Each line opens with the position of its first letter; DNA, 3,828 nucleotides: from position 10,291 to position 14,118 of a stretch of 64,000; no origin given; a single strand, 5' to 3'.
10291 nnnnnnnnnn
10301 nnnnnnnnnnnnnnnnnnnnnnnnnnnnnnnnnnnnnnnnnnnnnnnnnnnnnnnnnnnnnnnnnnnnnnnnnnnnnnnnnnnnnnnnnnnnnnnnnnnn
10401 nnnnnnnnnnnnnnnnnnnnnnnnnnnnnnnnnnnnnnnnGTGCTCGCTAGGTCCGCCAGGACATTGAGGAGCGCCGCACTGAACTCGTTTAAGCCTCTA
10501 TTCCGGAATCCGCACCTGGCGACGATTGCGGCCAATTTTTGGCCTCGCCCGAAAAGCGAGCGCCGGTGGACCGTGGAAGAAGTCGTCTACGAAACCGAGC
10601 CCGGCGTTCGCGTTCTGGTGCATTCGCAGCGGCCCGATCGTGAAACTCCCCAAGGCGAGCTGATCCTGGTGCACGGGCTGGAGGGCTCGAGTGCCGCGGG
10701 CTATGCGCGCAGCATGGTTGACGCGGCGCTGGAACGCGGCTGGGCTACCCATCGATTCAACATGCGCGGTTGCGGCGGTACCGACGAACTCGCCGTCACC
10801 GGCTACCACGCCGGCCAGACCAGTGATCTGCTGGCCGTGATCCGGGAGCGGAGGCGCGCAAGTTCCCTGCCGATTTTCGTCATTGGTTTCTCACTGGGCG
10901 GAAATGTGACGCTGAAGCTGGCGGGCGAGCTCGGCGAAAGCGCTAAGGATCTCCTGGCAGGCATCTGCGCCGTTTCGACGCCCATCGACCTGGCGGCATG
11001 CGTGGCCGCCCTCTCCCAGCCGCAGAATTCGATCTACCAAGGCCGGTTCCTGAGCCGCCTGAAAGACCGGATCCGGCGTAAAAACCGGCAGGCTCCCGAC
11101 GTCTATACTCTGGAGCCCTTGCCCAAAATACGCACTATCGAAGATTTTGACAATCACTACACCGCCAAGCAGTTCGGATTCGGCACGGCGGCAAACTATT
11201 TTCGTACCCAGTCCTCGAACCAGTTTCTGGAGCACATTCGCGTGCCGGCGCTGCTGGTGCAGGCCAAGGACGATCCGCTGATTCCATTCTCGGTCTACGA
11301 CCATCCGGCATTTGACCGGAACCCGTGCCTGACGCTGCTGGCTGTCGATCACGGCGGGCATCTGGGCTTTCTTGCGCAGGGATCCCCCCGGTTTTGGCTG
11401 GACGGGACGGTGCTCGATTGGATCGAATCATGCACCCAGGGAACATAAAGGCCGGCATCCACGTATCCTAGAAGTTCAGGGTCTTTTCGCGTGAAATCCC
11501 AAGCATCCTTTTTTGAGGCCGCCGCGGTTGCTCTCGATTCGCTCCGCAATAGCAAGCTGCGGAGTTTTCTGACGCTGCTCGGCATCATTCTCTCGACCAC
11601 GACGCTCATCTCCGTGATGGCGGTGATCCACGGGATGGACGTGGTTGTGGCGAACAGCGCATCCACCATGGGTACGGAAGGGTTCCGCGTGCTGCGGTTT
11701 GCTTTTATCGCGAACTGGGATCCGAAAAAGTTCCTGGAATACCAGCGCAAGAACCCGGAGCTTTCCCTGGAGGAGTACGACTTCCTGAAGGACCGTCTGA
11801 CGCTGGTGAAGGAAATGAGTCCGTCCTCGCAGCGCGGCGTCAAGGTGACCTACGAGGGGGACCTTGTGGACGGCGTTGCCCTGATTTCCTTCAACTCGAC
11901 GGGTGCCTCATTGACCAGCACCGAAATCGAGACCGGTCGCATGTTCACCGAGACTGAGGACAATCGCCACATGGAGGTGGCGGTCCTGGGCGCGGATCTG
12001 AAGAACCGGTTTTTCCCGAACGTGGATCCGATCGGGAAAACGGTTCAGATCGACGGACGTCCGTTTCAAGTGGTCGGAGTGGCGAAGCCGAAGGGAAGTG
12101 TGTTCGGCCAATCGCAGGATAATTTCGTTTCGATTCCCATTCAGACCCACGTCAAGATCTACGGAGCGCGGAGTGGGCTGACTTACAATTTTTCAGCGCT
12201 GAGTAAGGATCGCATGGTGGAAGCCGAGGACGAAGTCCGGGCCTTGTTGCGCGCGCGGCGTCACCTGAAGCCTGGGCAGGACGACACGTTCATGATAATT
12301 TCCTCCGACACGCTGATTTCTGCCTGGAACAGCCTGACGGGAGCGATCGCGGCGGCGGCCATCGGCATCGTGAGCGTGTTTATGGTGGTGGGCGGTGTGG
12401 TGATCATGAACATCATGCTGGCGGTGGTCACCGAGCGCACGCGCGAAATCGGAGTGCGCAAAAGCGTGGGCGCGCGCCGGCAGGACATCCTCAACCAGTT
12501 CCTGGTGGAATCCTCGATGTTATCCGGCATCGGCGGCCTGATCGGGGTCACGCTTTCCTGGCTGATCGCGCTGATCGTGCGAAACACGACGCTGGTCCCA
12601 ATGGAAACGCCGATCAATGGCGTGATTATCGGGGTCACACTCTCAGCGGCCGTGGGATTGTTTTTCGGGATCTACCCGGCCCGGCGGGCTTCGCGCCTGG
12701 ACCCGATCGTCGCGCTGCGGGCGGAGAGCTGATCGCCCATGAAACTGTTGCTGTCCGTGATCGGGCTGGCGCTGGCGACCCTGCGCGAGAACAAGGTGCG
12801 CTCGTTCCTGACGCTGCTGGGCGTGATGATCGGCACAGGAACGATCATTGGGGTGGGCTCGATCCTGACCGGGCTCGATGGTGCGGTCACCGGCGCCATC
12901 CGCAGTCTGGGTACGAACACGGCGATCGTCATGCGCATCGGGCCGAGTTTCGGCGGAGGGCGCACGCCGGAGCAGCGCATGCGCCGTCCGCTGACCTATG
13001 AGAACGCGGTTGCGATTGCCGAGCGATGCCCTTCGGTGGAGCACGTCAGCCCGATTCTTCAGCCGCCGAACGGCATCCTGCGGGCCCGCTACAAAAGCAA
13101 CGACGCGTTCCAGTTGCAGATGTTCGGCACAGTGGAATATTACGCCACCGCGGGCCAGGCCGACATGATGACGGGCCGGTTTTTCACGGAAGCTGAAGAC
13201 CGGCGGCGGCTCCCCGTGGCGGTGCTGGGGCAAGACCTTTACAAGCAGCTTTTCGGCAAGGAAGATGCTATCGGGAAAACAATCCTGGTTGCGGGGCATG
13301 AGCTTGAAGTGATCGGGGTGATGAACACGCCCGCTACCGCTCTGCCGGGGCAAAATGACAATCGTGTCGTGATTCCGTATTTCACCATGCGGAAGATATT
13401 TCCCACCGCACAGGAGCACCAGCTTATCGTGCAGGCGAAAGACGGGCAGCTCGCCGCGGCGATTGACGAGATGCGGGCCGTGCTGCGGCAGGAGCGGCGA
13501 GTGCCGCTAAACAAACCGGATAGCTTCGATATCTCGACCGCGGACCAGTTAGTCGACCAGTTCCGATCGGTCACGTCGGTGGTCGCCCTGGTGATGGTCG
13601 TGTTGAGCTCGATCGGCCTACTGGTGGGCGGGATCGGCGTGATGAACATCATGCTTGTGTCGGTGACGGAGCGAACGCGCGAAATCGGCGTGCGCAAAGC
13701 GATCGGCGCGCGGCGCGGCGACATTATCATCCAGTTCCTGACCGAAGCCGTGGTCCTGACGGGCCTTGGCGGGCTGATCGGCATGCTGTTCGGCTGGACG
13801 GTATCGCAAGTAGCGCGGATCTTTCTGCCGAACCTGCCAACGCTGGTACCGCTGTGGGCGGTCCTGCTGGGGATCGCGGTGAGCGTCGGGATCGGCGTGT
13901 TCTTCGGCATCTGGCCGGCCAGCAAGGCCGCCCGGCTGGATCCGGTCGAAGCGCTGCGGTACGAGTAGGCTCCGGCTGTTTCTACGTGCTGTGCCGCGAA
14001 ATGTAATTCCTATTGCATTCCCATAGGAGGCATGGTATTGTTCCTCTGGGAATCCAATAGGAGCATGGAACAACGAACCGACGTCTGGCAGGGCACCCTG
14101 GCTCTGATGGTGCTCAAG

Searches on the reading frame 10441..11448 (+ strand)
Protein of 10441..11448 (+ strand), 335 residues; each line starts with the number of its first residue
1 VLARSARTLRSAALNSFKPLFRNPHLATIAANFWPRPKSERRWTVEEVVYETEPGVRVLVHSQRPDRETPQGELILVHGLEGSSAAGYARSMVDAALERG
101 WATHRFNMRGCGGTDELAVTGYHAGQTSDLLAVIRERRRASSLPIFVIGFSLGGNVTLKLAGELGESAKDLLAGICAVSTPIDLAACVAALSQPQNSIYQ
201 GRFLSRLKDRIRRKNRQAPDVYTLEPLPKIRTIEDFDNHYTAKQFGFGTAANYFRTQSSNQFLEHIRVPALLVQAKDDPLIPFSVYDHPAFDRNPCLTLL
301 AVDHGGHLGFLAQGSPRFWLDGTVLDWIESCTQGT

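Call 13: search_protein_families(library=pfam, max_evalue=0.00001, proteins=[window:10441-11448:+])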
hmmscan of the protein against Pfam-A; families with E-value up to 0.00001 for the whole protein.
window:10441-11448:+ (335 aa): 3 families
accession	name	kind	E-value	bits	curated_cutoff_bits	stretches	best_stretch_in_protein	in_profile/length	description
PF00561.26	Abhydrolase_1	-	1.4e-18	67.9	25.8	1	74-311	3-242/245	alpha/beta hydrolase fold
PF12697.13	Abhydrolase_6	-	1.9e-12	48.8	26.3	1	74-311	1-208/217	Alpha/beta hydrolase family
PF12146.15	Hydrolase_4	-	8.1e-12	45.4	27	1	69-283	2-207/239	Serine aminopeptidase, S33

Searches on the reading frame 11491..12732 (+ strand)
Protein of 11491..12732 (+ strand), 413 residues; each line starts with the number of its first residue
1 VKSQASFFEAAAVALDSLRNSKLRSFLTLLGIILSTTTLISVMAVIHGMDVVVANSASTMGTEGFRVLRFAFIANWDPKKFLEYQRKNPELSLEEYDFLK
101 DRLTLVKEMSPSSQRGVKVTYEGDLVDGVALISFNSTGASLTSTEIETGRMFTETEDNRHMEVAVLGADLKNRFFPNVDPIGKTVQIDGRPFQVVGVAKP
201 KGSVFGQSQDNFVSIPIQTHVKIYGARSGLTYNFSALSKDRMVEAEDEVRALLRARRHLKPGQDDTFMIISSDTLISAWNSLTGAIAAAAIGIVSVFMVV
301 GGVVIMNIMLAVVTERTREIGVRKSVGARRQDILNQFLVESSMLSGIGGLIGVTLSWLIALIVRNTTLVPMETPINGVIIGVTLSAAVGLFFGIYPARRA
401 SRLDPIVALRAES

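Call 13: search_protein_families(library=pfam, max_evalue=0.00001, proteins=[window:11491-12732:+])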
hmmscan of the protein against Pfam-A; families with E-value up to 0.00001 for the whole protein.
window:11491-12732:+ (413 aa): 2 families
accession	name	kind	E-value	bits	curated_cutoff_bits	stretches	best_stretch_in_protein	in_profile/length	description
PF12704.14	MacB_PCD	-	5.1e-30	105.7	27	1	25-251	1-206/207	MacB-like periplasmic core domain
PF02687.27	FtsX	-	3.9e-19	69.3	25.5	1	293-405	3-120/120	FtsX-like permease C-terminal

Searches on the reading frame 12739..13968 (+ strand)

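Call 13: search_protein_families(library=pfam, max_evalue=0.00001, proteins=[window:12739-13968:+])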
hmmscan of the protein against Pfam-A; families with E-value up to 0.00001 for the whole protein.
window:12739-13968:+ (409 aa): 2 families
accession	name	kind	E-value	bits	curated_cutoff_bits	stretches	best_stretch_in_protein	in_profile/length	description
PF12704.14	MacB_PCD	-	1.7e-37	130.1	27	1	22-247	1-206/207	MacB-like periplasmic core domain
PF02687.27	FtsX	-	7.5e-22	78.1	25.5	1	288-402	2-120/120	FtsX-like permease C-terminal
